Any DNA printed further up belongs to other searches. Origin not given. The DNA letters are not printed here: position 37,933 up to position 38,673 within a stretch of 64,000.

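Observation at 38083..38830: Chromosomally embedded remnant of an iteron-type plasmid replicon (RepA C-terminus plus oriV-like DnaA boxes and iterons)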

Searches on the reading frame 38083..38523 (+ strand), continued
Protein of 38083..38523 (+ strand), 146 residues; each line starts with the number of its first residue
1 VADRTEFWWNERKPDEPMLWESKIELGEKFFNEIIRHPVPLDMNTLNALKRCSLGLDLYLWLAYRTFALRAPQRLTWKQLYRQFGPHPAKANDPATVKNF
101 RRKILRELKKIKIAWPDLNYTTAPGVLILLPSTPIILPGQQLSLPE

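Call 29: find_related_loci(query=A1, collection=genome_contigs, flank=4000)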
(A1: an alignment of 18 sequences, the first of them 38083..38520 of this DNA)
Query A1 (146 aa) in genome_contigs; peptide patterns used: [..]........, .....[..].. (x = any residue, [..] = any of these).
261 stretches matched a pattern; 182 encode a relative of the query (tblastn E <= 1e-3); the best 80 are kept; 80 distinct loci.
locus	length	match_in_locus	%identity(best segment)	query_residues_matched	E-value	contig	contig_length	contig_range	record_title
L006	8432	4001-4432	81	1-144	1e-77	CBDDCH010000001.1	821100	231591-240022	MAG: Bryobacterales bacterium isolate cc836ffa-3932-4d0a-8618-ffc7346cf193 genome assembly, contig: contig_1, whole geno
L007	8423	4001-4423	79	1-141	4e-75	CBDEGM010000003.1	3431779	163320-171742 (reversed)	MAG: Acidobacteriota bacterium isolate 63da1ed5-0035-4823-a345-c6a6c0b04f97 genome assembly, contig: contig_3, whole gen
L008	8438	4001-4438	76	1-146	5e-74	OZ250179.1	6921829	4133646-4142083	MAG: Bryobacterales bacterium isolate bc87f873-21db-41cd-b6f0-d751a7935039 genome assembly, chromosome: 1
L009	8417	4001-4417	79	1-139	7e-74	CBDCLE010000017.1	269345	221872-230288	MAG: Terriglobia bacterium isolate 4c85af2f-3a71-4539-98d5-20a60bcb3ada genome assembly, contig: contig_17, whole genome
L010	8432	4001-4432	77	1-144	1e-73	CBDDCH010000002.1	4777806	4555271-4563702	MAG: Bryobacterales bacterium isolate cc836ffa-3932-4d0a-8618-ffc7346cf193 genome assembly, contig: contig_2, whole geno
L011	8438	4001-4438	77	1-146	7e-73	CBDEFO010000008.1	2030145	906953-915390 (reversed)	MAG: Candidatus Latescibacterota bacterium isolate a4066e80-b4ac-45ed-9db6-0889b3e81570 genome assembly, contig: contig_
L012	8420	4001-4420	77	1-140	4e-71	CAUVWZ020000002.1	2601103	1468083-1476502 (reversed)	MAG: Terriglobia bacterium isolate 02aa0e04-dc5f-4f23-8dbf-c6fe603d8365 genome assembly, contig: contig_2, whole genome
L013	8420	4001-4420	77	1-140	5e-71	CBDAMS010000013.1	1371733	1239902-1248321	MAG: Candidatus Acidiferrales bacterium isolate a70a2755-dd1d-4f16-90d9-e3fc57cd5574 genome assembly, contig: contig_13,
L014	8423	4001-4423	75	1-141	4e-71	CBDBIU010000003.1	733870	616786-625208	MAG: Bryobacterales bacterium isolate c0d70fe0-7d92-4c0b-a5a7-28c2e51c0e26 genome assembly, contig: contig_3, whole geno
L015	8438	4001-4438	74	1-146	1e-70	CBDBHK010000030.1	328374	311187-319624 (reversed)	MAG: Acidobacteriota bacterium isolate 99fda0a5-85d9-418a-8fd5-750ac8318952 genome assembly, contig: contig_30, whole ge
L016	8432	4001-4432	74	1-144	3e-70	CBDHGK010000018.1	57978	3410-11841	MAG: Terriglobia bacterium isolate 84b8e350-4f48-457e-9b40-e15a848d33f6 genome assembly, contig: chromosome_5, whole gen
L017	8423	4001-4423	74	1-141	1e-70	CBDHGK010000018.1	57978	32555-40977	MAG: Terriglobia bacterium isolate 84b8e350-4f48-457e-9b40-e15a848d33f6 genome assembly, contig: chromosome_5, whole gen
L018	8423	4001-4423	75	1-141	2e-70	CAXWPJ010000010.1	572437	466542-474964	MAG: Terriglobia bacterium isolate 1b16e62b-751d-475c-a58a-de564b65d07b genome assembly, contig: contig_10, whole genome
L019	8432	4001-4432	72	1-144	3e-70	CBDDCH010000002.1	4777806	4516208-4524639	MAG: Bryobacterales bacterium isolate cc836ffa-3932-4d0a-8618-ffc7346cf193 genome assembly, contig: contig_2, whole geno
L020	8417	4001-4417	77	1-139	2e-70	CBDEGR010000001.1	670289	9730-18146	MAG: Terriglobia bacterium isolate 8a11511d-baa6-4992-a721-72c46eb31aa6 genome assembly, contig: contig_1, whole genome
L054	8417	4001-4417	71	1-139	8e-64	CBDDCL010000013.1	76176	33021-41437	MAG: Bryobacterales bacterium isolate 9a5723b4-f69d-4256-802c-3c242fd87eb7 genome assembly, contig: contig_7, whole geno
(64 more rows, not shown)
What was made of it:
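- Relatives of this replicon occur on contigs of many sizes (call 29).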

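Call 46: search_protein_families(library=pfam, proteins=[L054:5335-5631:-, L008:3464-4441:+], max_evalue=0.01)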
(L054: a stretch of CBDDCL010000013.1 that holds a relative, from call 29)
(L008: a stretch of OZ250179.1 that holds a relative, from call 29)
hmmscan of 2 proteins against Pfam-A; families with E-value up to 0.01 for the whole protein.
L054:5335-5631:- (98 aa): 0 families

L008:3464-4441:+ (325 aa): 1 family
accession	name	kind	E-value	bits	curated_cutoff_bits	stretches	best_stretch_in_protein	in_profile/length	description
PF04796.18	RepA_C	-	1.9e-29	103.6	26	1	98-249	2-168/181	Plasmid encoded RepA protein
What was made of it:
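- On Pfam RepA_C (PF04796) plasmid replication initiators: Full-length relative L008 scores 103.6 bits (call 46).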

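Call 47: search_solved_structures(query=A1, max_evalue=1, show_alignments=2)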
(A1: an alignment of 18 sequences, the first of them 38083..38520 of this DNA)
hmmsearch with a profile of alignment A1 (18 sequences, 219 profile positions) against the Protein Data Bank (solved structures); distinct sequences matched with E-value up to 1: 0.
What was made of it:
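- Tried and rejected: Sequence search of the family profile against PDB: no hit (call 47).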

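Call 54: predict_structure(alignment_id=A2)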
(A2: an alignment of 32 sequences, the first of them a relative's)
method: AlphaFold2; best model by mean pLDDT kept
length: 256 residues; sequences in the alignment: 32
mean_pLDDT: 73.9   pTM: 0.75
mean pLDDT of the five models: 73.9, 72.6, 72.4, 64.4, 63.1
residues with pLDDT >= 90: 37; 70-90: 134; 50-70: 48; < 50: 37
segments of 3 or more residues with pLDDT < 50: 1-20, 25-29, 99-102, 252-256
pLDDT, mean of each block of 10 residues (from residue 1): 32 39 49 79 88 86 84 61 80 65 60 72 57 84 80 89 88 78 85 83 93 94 89 89 60 45
secondary structure, 60 per line:
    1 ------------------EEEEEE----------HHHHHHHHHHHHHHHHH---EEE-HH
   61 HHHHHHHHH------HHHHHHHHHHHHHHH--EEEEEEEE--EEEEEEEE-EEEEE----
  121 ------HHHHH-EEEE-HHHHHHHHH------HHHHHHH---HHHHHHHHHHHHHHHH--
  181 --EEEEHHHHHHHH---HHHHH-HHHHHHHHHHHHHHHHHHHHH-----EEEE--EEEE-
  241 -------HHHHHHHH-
elements in order: E19-24 H35-51 E55-57 H59-69 H76-90 E93-100 E103-110 E112-116 H127-131 E133-136 H138-146 H153-159 H163-178 E183-186 H187-194 H198-202 H204-224 E230-233 E236-239 H248-255

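Call 56: fold_search(model_id=the predicted structure, library=pdb)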
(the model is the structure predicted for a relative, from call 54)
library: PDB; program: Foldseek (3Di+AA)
matches with E <= 10: 126; with E <= 0.001: 3
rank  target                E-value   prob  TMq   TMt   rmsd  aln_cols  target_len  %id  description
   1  5tbf_A                2.6e-05  1.00  0.51  0.48   9.9       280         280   14  Crystal structure of SeMet derivatives of domain2 and domain 3 of RctB (released 2017-04-12)
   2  5ubf_A                6.3e-05  1.00  0.41  0.39  11.6       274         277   14  Crystal structure of the RctB domains 2-3, RctB-155-483 (released 2017-01-11)
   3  5tbf_B                3.7e-04  1.00  0.48  0.46  10.1       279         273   15  Crystal structure of SeMet derivatives of domain2 and domain 3 of RctB (released 2017-04-12)
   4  9z08_C                1.4e-02  1.00  0.51  0.60   5.6       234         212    9  Isoreticular co-crystal 1 with asymmetrical expanded duplex (31mer) containing separate insert strand with sequence GA (released 2026-03-18)
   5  7uv6_C                1.6e-02  1.00  0.49  0.58   8.0       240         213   11  Isoreticular, interpenetrating co-crystal of Replication Initiator Protein REPE54 and scaffold duplex (21mer) containi (released 2023-05-03)
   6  6h24_A                2.4e-02  0.98  0.27  0.46   5.6       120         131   13  X-Ray Crystal Structure of the MSBI1.176 WH1 Domain, a Replication Protein Isolated from a Multiple Sclerosis Patient (released 2019-05-15)
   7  6h24_B                2.8e-02  0.97  0.26  0.44   5.6       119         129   11  X-Ray Crystal Structure of the MSBI1.176 WH1 Domain, a Replication Protein Isolated from a Multiple Sclerosis Patient (released 2019-05-15)
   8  7ufx_C                7.8e-02  0.96  0.47  0.55   5.6       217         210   10  Isoreticular, interpenetrating co-crystal of Replication Initiator Protein REPE54 and scaffold-insert duplexes (21mer  (released 2023-03-29)
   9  1gl9_B                1.5e+00  0.02  0.12  0.04  20.3       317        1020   12  Archaeoglobus fulgidus reverse gyrase complexed with ADPNP (released 2002-02-11)
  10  7bup_B                2.8e+00  0.05  0.09  0.09   9.3        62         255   24  Crystal structure of PCNA from pathogenic yeast Candida albicans (released 2021-02-17)
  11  3v62_B                2.9e+00  0.04  0.08  0.08   9.7        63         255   13  Structure of the S. cerevisiae Srs2 C-terminal domain in complex with PCNA conjugated to SUMO on lysine 164 (released 2012-02-29)
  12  8aaf_z                2.9e+00  0.02  0.10  0.14  17.9       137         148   12  Yeast RQC complex in state G (released 2023-03-08)
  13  6e6k                  3.1e+00  0.04  0.08  0.15  13.1        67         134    9  Crystal structure of human cellular retinol-binding protein 4 in complex with abnormal-cannabidiol (abn-CBD) (released 2019-02-13)
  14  2ifa_A                3.1e+00  0.01  0.11  0.14  20.4       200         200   12  Crystal Structure of the PUTATIVE NITROREDUCTASE (SMU.260) IN COMPLEX WITH FMN FROM STREPTOCOCCUS MUTANS, NORTHEAST ST (released 2006-10-03)
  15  2lfo_MODEL_1_A        3.2e+00  0.04  0.08  0.16  13.3        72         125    7  NMR structure of cl-BABP/SS complexed with glycochenodeoxycholic and glycocholic acids (released 2012-07-11)
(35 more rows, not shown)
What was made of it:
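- On WH1-WH2 initiator fold (RepE/pi/RctB class): The top PDB hits are RctB domains 2-3, RepE54 and a Rep WH1 domain, with probability 0.96-1.0 and TM 0.4-0.6 (call 56).
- The initiator fold is WH1-WH2: top Foldseek hits are RctB domains 2-3, RepE54 and a Rep WH1 domain (calls 54, 56).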

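Call 59: search_dna_similar(query=L054:5335-5631:-, collection=plasmids, mode=protein, max_rows=10, max_evalue=0.001)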
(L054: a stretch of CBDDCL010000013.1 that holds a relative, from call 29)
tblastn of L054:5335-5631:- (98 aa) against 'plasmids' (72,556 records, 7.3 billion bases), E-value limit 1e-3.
No match.

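Call 64: search_protein_families(library=pfam, alignment_id=A3, max_evalue=0.00001)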
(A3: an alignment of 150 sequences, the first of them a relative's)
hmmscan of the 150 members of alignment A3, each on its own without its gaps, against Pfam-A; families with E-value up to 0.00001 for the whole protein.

A. member 1, L007:28-579:+ (184 aa): 0 families

B. families by the number of members that match (of 150 scanned): 94 families (the first 25 are shown)
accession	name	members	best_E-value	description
PF01609.27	DDE_Tnp_1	8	4.5e-29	Transposase DDE domain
PF13614.12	AAA_31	5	5.7e-27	AAA domain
PF01656.29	CbiA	5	2.2e-17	CobQ/CobB/MinD/ParA nucleotide binding domain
PF13701.12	DDE_Tnp_1_4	4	4.1e-126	Transposase DDE domain group 1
PF13683.12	rve_3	4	3.4e-29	Integrase core domain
PF00665.32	rve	4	4.9e-27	Integrase core domain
PF13358.12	DDE_3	4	2.1e-22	DDE superfamily endonuclease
PF13276.12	HTH_21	4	4.2e-18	HTH-like domain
PF10609.15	ParA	4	9.4e-09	NUBPL iron-transfer P-loop NTPase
PF13565.12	HTH_32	3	1.5e-16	Homeodomain-like domain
PF13384.12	HTH_23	3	6.5e-15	Homeodomain-like domain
PF13551.12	HTH_29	3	8.5e-12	Winged helix-turn helix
PF13518.12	HTH_28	3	1e-11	Helix-turn-helix domain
PF09140.17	MipZ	3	1.2e-10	ATPase MipZ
PF18818.7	MPTase-PolyVal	2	3e-38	Zincin-like metallopeptidase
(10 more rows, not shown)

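Call 71: search_protein_families(library=ncbifam, proteins=[window:38083-38523:+, L008:3464-4441:+, L054:5335-5631:-], max_evalue=0.001)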
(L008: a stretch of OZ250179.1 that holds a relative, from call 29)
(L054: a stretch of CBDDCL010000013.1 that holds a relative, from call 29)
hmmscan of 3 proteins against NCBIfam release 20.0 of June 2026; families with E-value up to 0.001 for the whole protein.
window:38083-38523:+ (146 aa): 0 families

L008:3464-4441:+ (325 aa): 0 families

L054:5335-5631:- (98 aa): 0 families
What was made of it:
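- Tried and rejected: The 98-aa gene has no Pfam, NCBIfam or PLSDB match (calls 46, 59, 71).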
